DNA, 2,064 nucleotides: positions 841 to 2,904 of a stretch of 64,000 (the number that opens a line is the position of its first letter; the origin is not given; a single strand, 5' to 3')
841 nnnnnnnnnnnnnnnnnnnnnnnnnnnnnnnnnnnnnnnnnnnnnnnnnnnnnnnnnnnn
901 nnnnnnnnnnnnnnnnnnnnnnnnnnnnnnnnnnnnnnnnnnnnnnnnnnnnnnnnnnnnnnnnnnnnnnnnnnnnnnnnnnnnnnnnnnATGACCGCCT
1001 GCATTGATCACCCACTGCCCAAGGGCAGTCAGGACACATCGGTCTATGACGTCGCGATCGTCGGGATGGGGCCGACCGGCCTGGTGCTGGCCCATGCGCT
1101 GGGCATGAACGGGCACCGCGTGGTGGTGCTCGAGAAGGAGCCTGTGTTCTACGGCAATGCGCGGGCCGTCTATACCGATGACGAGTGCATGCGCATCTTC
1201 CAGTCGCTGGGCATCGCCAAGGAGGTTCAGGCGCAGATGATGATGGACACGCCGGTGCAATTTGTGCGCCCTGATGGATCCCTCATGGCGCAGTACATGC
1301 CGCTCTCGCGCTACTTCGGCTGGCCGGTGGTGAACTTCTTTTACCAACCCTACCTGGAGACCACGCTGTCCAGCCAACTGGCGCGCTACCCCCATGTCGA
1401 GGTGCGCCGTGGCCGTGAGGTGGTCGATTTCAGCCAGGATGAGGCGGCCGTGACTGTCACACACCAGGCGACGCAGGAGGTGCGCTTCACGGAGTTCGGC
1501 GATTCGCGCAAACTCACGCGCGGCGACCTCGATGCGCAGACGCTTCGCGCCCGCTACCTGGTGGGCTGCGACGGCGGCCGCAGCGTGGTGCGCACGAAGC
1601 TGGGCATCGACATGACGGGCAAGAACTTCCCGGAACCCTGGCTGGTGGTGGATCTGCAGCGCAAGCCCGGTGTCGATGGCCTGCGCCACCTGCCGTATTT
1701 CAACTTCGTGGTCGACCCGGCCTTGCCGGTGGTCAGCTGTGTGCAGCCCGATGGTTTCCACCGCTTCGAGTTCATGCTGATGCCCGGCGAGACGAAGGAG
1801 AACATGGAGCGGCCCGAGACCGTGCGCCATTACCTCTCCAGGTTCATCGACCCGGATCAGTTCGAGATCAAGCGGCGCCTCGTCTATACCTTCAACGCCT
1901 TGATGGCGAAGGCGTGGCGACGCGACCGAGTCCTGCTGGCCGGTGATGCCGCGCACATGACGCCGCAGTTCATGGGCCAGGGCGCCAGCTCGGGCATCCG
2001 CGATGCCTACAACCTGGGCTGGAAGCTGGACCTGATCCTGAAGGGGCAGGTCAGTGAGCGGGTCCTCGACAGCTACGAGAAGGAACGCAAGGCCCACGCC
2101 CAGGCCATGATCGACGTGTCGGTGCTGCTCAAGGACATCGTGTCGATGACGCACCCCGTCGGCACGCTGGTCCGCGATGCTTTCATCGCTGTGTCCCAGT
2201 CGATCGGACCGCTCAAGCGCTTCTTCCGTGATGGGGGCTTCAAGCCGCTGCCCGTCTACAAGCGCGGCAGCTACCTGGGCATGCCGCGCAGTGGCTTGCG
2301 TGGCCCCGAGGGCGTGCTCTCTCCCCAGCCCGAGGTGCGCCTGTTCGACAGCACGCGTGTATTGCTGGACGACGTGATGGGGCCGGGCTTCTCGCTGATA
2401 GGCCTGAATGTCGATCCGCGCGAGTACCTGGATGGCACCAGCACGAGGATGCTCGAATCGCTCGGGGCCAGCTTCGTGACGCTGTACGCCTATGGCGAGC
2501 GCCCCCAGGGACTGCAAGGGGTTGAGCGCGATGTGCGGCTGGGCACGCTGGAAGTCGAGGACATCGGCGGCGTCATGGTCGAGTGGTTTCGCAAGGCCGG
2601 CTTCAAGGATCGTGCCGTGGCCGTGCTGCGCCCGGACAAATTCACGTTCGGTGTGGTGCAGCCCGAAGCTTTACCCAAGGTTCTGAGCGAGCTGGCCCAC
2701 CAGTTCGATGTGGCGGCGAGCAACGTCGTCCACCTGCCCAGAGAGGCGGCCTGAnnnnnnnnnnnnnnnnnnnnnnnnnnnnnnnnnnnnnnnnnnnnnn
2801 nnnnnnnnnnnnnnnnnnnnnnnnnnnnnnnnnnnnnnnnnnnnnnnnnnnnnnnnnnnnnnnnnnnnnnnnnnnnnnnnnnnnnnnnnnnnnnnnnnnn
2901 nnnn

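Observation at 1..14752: tRNA-anchored aromatic catabolic cluster with duplicated hydroxylase/dioxygenase/amidohydrolase modules and no classical meta-cleavage hydrolase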

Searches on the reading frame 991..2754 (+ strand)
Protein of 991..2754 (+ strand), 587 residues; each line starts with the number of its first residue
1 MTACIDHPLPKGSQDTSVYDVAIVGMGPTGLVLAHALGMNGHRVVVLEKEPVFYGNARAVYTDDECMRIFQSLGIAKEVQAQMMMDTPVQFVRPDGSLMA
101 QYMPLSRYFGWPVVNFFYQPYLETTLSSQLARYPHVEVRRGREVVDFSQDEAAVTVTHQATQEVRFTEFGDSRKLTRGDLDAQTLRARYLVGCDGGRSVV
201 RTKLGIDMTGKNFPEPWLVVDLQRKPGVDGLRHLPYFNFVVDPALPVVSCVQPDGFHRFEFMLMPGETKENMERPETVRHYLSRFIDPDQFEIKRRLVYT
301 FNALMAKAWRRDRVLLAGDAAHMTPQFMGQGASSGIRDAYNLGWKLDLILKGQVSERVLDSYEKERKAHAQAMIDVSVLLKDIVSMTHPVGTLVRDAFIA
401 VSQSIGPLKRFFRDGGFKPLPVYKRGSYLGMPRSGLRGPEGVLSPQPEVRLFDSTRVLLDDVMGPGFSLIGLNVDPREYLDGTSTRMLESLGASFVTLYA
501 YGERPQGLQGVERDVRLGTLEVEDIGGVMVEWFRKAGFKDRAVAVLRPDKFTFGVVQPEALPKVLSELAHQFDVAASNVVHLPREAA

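Call 10: search_protein_families(library=pfam, proteins=[window:991-2751:+])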
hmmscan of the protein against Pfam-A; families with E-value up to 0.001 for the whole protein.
window:991-2751:+ (587 aa): 7 families
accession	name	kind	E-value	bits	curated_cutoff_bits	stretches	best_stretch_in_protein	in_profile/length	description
PF01494.25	FAD_binding_3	-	1.3e-63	215.7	22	1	19-376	2-348/349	FAD binding domain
PF13450.12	NAD_binding_8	-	5.8e-06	26.9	21.9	1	23-60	1-38/68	NAD(P)-binding Rossmann-like domain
PF01266.30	DAO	-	0.0003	20.9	27.9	1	20-53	1-34/353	FAD dependent oxidoreductase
PF03486.20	HI0933_like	-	0.0005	20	50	0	20-51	2-33/244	HI0933-like protein Rossmann domain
PF13454.12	NAD_binding_9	-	0.0006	20.3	21.8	0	22-67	1-48/155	FAD-NAD(P)-binding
PF07992.20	Pyr_redox_2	-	0.0006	19.8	26.1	0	19-59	1-41/291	Pyridine nucleotide-disulphide oxidoreductase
PF00890.30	FAD_binding_2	-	0.0006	19.6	20.4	0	20-57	1-38/414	FAD binding domain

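Call 11: search_protein_families(library=ncbifam, proteins=[window:991-2751:+])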
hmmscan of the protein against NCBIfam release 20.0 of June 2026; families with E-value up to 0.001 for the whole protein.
window:991-2751:+ (587 aa): 67 families (the best 25 are shown)
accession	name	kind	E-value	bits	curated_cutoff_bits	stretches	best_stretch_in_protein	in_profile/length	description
NF004831.0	PRK06183.1-5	equivalog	4.2e-137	458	546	1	16-574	6-550/568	bifunctional 3-(3-hydroxy-phenyl)propionate/3-hydroxycinnamic acid hydroxylase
NF004829.0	PRK06183.1-3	subfamily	1.8e-129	432.8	390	1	15-574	5-514/520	bifunctional 3-(3-hydroxy-phenyl)propionate/3-hydroxycinnamic acid hydroxylase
NF004828.0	PRK06183.1-2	equivalog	1.2e-115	387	853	1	14-572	8-534/568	bifunctional 3-(3-hydroxy-phenyl)propionate/3-hydroxycinnamic acid hydroxylase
NF004830.0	PRK06183.1-4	equivalog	5e-115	385.2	1135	2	10-432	10-411/617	bifunctional 3-(3-hydroxy-phenyl)propionate/3-hydroxycinnamic acid hydroxylase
NF004827.0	PRK06183.1-1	equivalog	1.2e-112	377.1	966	1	7-576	5-543/554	bifunctional 3-(3-hydroxy-phenyl)propionate/3-hydroxycinnamic acid hydroxylase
NF006002.0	PRK08132.1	subfamily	5.4e-67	226.4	416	1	13-564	20-539/552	FAD-dependent oxidoreductase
NF004832.0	PRK06184.1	subfamily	2.7e-57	194.7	476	1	15-382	3-354/506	hypothetical protein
NF004780.0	PRK06126.1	subfamily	5.8e-50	170.1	445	2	119-375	126-367/552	hypothetical protein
NF033145.1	rif_monoox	equivalog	1e-43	149.9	800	2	180-386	136-343/472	rifampin monooxygenase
NF005303.0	PRK06834.1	subfamily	3.5e-40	138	625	1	20-373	5-326/488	hypothetical protein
NF046068.1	AkvoneHdxseDnrF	equivalog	4.9e-34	118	650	2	292-378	268-354/439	aklavinone 12-hydroxylase DnrF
NF006144.0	PRK08294.1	subfamily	1.6e-33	115.9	560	2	291-377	317-405/637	phenol 2-monooxygenase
NF006092.0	PRK08244.1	equivalog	2.3e-33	115.6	644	1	19-391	3-351/494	monooxygenase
NF046069.1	AkvoneHdxseRdmE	equivalog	1.5e-32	113.1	700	2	292-379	269-356/521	aklavinone 12-hydroxylase RdmE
TIGR01988.1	Ubi-OHases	subfamily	5.5e-30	104.5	224.65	2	20-223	1-190/387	ubiquinone biosynthesis hydroxylase, UbiH/UbiF/VisC/COQ6 family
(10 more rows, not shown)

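Call 23: find_encoding_contigs(protein=window:991-2754:+, flank=10000, max_places=6)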
Protein window:991-2754:+ (587 aa): 14 contigs read that carry it; 6 places shown.
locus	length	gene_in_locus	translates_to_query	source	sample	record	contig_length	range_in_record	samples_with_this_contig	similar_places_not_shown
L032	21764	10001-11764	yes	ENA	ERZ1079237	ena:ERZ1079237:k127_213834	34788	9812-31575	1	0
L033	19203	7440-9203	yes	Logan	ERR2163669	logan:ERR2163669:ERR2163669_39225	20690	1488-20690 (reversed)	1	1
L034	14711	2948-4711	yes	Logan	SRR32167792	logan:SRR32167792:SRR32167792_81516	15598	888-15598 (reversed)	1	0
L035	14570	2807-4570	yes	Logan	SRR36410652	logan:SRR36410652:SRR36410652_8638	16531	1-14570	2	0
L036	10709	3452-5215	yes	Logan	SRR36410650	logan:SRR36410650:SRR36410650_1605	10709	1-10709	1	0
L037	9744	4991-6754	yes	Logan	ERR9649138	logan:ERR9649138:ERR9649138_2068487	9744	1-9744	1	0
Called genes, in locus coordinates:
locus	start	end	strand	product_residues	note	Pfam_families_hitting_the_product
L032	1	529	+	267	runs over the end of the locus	PF03713:DUF305 (faint), PF13628:DUF4142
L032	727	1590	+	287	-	PF01028:Topoisom_I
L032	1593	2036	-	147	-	-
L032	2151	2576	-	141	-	-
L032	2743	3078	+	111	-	-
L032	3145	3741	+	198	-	PF00011:HSP20, PF17886:ArsA_HSP20 (faint)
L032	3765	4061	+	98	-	-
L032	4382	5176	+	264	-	PF01557:FAA_hydrolase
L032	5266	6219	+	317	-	PF01118:Semialdhyde_dh (weak), PF09290:AcetDehyd-dimer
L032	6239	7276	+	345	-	PF00682:HMGL-like, PF07836:DmpG_comm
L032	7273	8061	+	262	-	PF00106:adh_short, PF08659:KR, PF23441:SDR (weak), PF01370:Epimerase (weak), PF13561:adh_short_C2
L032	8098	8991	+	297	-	PF12146:Hydrolase_4 (weak), PF00561:Abhydrolase_1, PF12697:Abhydrolase_6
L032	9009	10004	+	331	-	PF22632:BphC_D1 (weak), PF00903:Glyoxalase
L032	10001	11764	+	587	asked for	PF01494:FAD_binding_3, PF13450:NAD_binding_8 (weak)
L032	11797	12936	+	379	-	PF04909:Amidohydro_2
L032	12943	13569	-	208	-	PF00440:TetR_N, PF21306:TetR_C_40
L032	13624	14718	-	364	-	PF13557:Phenol_MetA_deg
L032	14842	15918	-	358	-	PF04909:Amidohydro_2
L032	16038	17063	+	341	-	PF12625:Arabinose_bd, PF12833:HTH_18, PF00165:HTH_AraC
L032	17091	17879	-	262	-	PF00440:TetR_N, PF21306:TetR_C_40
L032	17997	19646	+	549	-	PF01494:FAD_binding_3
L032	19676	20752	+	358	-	PF00903:Glyoxalase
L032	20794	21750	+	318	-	PF10370:Rv2993c-like_N (weak), PF01557:FAA_hydrolase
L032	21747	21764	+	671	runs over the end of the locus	PF00501:AMP-binding, PF13193:AMP-binding_C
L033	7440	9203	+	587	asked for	PF01494:FAD_binding_3, PF13450:NAD_binding_8 (weak)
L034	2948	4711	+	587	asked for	PF01494:FAD_binding_3, PF13450:NAD_binding_8 (weak)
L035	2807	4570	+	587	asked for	PF01494:FAD_binding_3, PF13450:NAD_binding_8 (weak)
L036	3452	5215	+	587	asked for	PF01494:FAD_binding_3, PF13450:NAD_binding_8 (weak)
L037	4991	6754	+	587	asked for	PF01494:FAD_binding_3, PF13450:NAD_binding_8 (weak)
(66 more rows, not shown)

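Call 25: search_protein_families(library=ncbifam, proteins=[L032:4382-5173:+, L032:5266-6216:+, L032:6239-7273:+, L032:7273-8058:+, L032:8098-8988:+], max_evalue=1e-10)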
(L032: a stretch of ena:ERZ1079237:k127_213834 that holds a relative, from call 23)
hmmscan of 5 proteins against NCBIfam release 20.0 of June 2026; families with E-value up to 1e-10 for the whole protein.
L032:4382-5173:+ (264 aa): 4 families
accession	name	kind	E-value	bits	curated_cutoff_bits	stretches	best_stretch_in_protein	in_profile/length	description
NF008461.0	PRK11342.1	equivalog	4.5e-90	301.6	350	1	13-261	9-257/269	2-keto-4-pentenoate hydratase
TIGR03220.1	catechol_dmpE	equivalog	1.2e-76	257.4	408.8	1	14-262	6-254/255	2-oxopent-4-enoate hydratase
TIGR02312.1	HpaH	equivalog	2.1e-55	188.1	351.5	1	10-262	7-265/267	2-oxo-hept-4-ene-1,7-dioate hydratase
TIGR03218.1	catechol_dmpH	equivalog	4.5e-52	177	350.55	1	9-262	9-262/263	2-oxo-3-hexenedioate decarboxylase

L032:5266-6216:+ (317 aa): 2 families
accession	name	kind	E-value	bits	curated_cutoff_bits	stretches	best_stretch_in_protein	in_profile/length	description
NF006157.0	PRK08300.1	subfamily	6.9e-141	468.9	166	1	2-313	3-298/303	acetaldehyde dehydrogenase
TIGR03215.1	ac_ald_DH_ac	equivalog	3.9e-140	466.1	282.25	1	4-311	1-284/285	acetaldehyde dehydrogenase (acetylating)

L032:6239-7273:+ (345 aa): 16 families
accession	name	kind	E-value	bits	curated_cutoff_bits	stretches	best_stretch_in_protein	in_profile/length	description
TIGR03217.1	4OH_2_O_val_ald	equivalog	1.7e-179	596.2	286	1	6-338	1-333/334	4-hydroxy-2-oxovalerate aldolase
NF006049.0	PRK08195.1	subfamily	2.6e-176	585.7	229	1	3-341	3-341/344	4-hyroxy-2-oxovalerate/4-hydroxy-2-oxopentanoic acid aldolase,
TIGR02660.1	nifV_homocitr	equivalog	2.9e-20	72.9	462.9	1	8-266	2-259/365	homocitrate synthase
NF002085.0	PRK00915.1-2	subfamily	1.4e-19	70.3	517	1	5-260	11-265/504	2-isopropylmalate synthase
TIGR02146.1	LysS_fung_arch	equivalog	4.1e-19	69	413.55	1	11-259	2-246/344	homocitrate synthase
NF002086.0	PRK00915.1-3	equivalog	2.2e-18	66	532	1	5-244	4-249/516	2-isopropylmalate synthase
TIGR02090.1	LEU1_arch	subfamily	6.2e-17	61.8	484.75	1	9-263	2-255/363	isopropylmalate/citramalate/homocitrate synthases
TIGR00973.1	leuA_bact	equivalog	1.8e-16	59.7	598.7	0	194-244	194-244/494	2-isopropylmalate synthase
NF002087.0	PRK00915.1-4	equivalog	1.8e-15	56.5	729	0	159-244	162-249/516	2-isopropylmalate synthase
NF002088.0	PRK00915.1-5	equivalog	6.6e-15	54.6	697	0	124-241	124-243/514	2-isopropylmalate synthase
NF002084.0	PRK00915.1-1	equivalog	1.6e-14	53.3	748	0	197-243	200-246/523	2-isopropylmalate synthase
TIGR00977.1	citramal_synth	equivalog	2.2e-14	52.7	450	0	157-243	163-248/526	citramalate synthase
NF042434.1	IPMS_Lepto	equivalog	2.6e-13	49.7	500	0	5-50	3-48/374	2-isopropylmalate synthase LeuA2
NF042433.1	CitmalDyn_Leptosp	equivalog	5.2e-13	48.4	950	1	1-244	1-252/514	(R)-citramalate synthase CimA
NF041069.1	IPMS_Sufob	equivalog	5.6e-13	48.9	600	1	10-263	3-257/371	isopropylmalate synthase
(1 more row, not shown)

L032:7273-8058:+ (262 aa): 172 families (the best 25 are shown)
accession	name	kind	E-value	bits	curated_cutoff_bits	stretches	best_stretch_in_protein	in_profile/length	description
NF006099.0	PRK08251.1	equivalog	4.3e-104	347.1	253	1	6-249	3-244/250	SDR family oxidoreductase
NF005437.0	PRK07024.1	equivalog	1.1e-50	172.5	266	1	7-248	4-240/259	SDR family oxidoreductase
NF005489.0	PRK07102.1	equivalog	8.6e-38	130.3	267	1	8-248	2-235/243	SDR family oxidoreductase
NF004825.0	PRK06181.1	equivalog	1.8e-36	125.8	215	1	7-203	6-197/268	SDR family oxidoreductase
NF006123.0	PRK08267.1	equivalog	6.3e-36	123.9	261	1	7-202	2-191/261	SDR family oxidoreductase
NF004824.0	PRK06180.1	subfamily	1.9e-33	115.8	298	1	7-205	4-194/279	oxidoreductase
NF005495.0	PRK07109.1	subfamily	6.5e-33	114.4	264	1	4-201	5-199/334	SDR family oxidoreductase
NF005672.0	PRK07454.1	equivalog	6.8e-31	107.3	234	1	7-199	6-193/241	SDR family oxidoreductase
NF006114.0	PRK08263.1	subfamily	1.2e-30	106.7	290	1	7-207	3-195/280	short chain dehydrogenase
NF005806.0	PRK07666.1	equivalog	1.2e-30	106.5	286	1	7-200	7-195/239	3-ketoacyl-ACP reductase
NF005559.1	PRK07231.1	subfamily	1.9e-30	106.2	215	1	7-204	4-196/249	glucose 1-dehydrogenase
NF005594.0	PRK07326.1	equivalog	4.2e-30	105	271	1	6-205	5-197/237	SDR family oxidoreductase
NF005878.0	PRK07825.1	subfamily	3.6e-29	102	287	1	7-234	9-229/278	short chain dehydrogenase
NF004526.0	PRK05872.1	subfamily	1e-28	100.3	276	1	8-202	11-198/297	short-chain dehydrogenase/reductase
NF004196.0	PRK05650.1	equivalog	2.2e-28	99.1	297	1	8-199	3-189/272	SDR family oxidoreductase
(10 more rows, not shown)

L032:8098-8988:+ (297 aa): 17 families
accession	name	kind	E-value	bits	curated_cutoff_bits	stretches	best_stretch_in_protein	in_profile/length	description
NF045632.1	hydroxlase_HsaD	equivalog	2.3e-68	230.2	400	1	10-283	13-289/290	4,5:9,10-diseco-3-hydroxy-5,9,17-trioxoandrosta-1(10),2-diene-4-oate hydrolase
TIGR03343.1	biphenyl_bphD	equivalog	1.7e-55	188.2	462.15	1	20-283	21-281/282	2-hydroxy-6-oxo-6-phenylhexa-2,4-dienoate hydrolase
NF011457.0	PRK14875.1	equivalog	2.1e-31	109.2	307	1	11-135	112-234/372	acetoin dehydrogenase dihydrolipoyllysine-residue acetyltransferase subunit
NF051488.1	bifunc_PcaDC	exception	3.4e-24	85.7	390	1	45-131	25-110/375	bifunctional 3-oxoadipate enol-lactonase/4-carboxymuconolactone decarboxylase PcaDC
TIGR02427.1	protocat_pcaD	equivalog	1.4e-21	77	255.85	1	48-130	29-110/251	3-oxoadipate enol-lactonase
TIGR03611.1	RutD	equivalog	7e-19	68.2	238.5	1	30-130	14-111/258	pyrimidine utilization protein D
TIGR03056.1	bchO_mg_che_rel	equivalog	1.1e-18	67.2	172.55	1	10-123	7-119/278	alpha/beta fold hydrolase BchO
NF052614.1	AB_fold_OlsI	equivalog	4.2e-16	59.3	385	0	214-285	186-258/272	ornithine lipid biosynthesis O-acyltransferase OlsI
NF002873.0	PRK03204.1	equivalog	1.5e-15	57.2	466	1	9-127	14-129/286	haloalkane dehalogenase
TIGR02240.1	PHA_depoly_arom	equivalog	7e-15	55.1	250.6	0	51-130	44-122/276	poly(3-hydroxyalkanoate) depolymerase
NF050089.1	i_nPHAscl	equivalog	1.2e-14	54.1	300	1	27-134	16-119/288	intracellular short-chain-length polyhydroxyalkanoate depolymerase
TIGR03695.1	menH_SHCHC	equivalog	1.5e-14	54.1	208.55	0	30-131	3-103/252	2-succinyl-6-hydroxy-2,4-cyclohexadiene-1-carboxylate synthase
NF002043.0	PRK00870.1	subfamily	3.4e-13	49.7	265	1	20-284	35-300/302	haloalkane dehalogenase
TIGR01738.1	bioH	equivalog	7.7e-13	48.6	206.95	0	29-130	3-96/245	pimeloyl-ACP methyl ester esterase BioH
NF051487.1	bifunc_PcaCD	exception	1.6e-12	47.3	430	0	219-283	348-412/413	bifunctional 4-carboxymuconolactone decarboxylase/3-oxoadipate enol-lactonase PcaCD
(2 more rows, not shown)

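Call 38: search_solved_structures(query=window:991-2751:+, max_evalue=1e-20)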
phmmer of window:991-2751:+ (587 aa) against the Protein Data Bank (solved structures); distinct sequences matched with E-value up to 1e-20: 18.
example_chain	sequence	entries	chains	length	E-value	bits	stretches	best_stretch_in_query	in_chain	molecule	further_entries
5kow_A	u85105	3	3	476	1.1e-30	110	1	18-377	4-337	Pentachlorophenol 4-monooxygenase | Putative rifampin monooxygenase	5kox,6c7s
4icy_A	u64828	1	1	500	1.9e-28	102.6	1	21-389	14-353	Polyketide oxygenase PgaE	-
5vqb_A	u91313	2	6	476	2.3e-28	102.4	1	19-377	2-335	Rifampin monooxygenase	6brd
2qa1_A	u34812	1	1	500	2.5e-28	102.2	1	21-389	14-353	Polyketide oxygenase PgaE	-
6ain_A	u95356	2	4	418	2.8e-28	102.1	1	18-367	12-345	PnpA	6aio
4k2x_A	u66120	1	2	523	6.2e-26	94.3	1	10-372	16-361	Polyketide oxygenase/hydroxylase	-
4x4j_A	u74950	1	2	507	1e-24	90.3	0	307-367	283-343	Putative oxygenase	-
4k5r_A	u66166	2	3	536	2.4e-24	89.1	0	305-373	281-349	Oxygenase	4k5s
23lo_A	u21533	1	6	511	2.8e-24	88.8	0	302-375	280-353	flavin dependent Baeyer Villiger monooxygenase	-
1foh_A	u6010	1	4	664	2.9e-24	88.8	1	181-377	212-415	PHENOL HYDROXYLASE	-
7vwp_D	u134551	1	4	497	3e-24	88.8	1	19-367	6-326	FlsO1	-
6j0z_C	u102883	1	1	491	6.5e-24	87.6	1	20-375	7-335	Putative angucycline-like polyketide oxygenase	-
1pn0_A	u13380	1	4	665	7.4e-24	87.5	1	181-377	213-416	Phenol 2-monooxygenase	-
8r2u_A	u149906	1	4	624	2.5e-23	85.7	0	14-223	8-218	Phenol 2-monooxygenase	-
3ihg_A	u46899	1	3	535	4.1e-23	85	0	183-375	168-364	RdmE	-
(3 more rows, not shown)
